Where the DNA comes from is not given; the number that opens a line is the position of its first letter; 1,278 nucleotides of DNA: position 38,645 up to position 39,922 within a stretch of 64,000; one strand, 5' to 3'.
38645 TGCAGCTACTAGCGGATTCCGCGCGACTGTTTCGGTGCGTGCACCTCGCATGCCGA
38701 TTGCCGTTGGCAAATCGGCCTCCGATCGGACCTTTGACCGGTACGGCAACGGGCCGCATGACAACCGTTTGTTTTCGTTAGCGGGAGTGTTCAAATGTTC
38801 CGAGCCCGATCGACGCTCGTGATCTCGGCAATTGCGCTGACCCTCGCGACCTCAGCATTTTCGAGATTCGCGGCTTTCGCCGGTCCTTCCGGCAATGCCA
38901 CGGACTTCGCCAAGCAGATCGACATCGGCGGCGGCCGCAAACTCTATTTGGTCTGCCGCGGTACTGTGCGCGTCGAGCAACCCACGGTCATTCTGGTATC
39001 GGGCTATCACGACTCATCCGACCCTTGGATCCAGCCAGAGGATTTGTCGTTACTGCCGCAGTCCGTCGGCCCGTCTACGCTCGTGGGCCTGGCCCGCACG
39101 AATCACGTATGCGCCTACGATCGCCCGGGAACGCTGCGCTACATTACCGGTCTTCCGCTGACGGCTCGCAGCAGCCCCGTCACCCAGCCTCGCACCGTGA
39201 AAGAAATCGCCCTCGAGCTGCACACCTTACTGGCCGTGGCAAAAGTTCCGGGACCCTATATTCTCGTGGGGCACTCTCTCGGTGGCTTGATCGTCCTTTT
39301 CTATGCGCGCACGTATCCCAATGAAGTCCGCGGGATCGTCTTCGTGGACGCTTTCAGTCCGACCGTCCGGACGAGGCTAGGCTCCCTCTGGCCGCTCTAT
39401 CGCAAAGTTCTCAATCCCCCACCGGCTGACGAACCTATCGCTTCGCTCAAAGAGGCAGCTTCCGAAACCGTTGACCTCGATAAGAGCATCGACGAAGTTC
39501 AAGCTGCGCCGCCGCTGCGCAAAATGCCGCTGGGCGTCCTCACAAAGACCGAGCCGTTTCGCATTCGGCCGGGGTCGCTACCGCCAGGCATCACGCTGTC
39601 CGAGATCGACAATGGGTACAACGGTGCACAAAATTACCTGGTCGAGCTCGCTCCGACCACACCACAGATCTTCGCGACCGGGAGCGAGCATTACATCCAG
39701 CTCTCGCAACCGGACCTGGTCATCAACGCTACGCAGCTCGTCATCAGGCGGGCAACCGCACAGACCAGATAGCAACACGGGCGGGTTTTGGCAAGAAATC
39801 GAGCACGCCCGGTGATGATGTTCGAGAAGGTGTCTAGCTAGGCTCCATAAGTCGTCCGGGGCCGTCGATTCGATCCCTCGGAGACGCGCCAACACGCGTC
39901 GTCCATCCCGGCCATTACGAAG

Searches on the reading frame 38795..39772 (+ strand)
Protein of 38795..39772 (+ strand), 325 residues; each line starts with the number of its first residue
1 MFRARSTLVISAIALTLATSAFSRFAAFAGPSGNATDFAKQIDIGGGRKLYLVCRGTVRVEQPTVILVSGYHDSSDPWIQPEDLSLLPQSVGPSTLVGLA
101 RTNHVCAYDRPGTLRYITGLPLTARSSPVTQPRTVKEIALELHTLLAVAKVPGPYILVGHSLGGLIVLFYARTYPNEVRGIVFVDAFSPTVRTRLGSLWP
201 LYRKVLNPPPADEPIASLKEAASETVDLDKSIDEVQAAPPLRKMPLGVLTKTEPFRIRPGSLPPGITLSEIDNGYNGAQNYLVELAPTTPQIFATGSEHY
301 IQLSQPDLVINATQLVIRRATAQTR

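Call 52: search_protein_families(library=pfam, proteins=[window:38795-39772:+], max_evalue=0.001)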
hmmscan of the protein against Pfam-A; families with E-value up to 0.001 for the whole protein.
window:38795-39772:+ (325 aa): 5 families
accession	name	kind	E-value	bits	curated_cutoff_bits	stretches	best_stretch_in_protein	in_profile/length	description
PF12697.13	Abhydrolase_6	-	2.4e-12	48.4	26.3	1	65-311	1-216/217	Alpha/beta hydrolase family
PF00561.26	Abhydrolase_1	-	9.3e-10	39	25.8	1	63-189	1-105/245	alpha/beta hydrolase fold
PF12146.15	Hydrolase_4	-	7.9e-06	25.8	27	1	153-193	76-113/239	Serine aminopeptidase, S33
PF00756.26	Esterase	-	8e-05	23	22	1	154-199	114-157/251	Putative esterase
PF06821.19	Ser_hydrolase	-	0.00045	20.6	22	1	147-190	49-94/172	Serine hydrolase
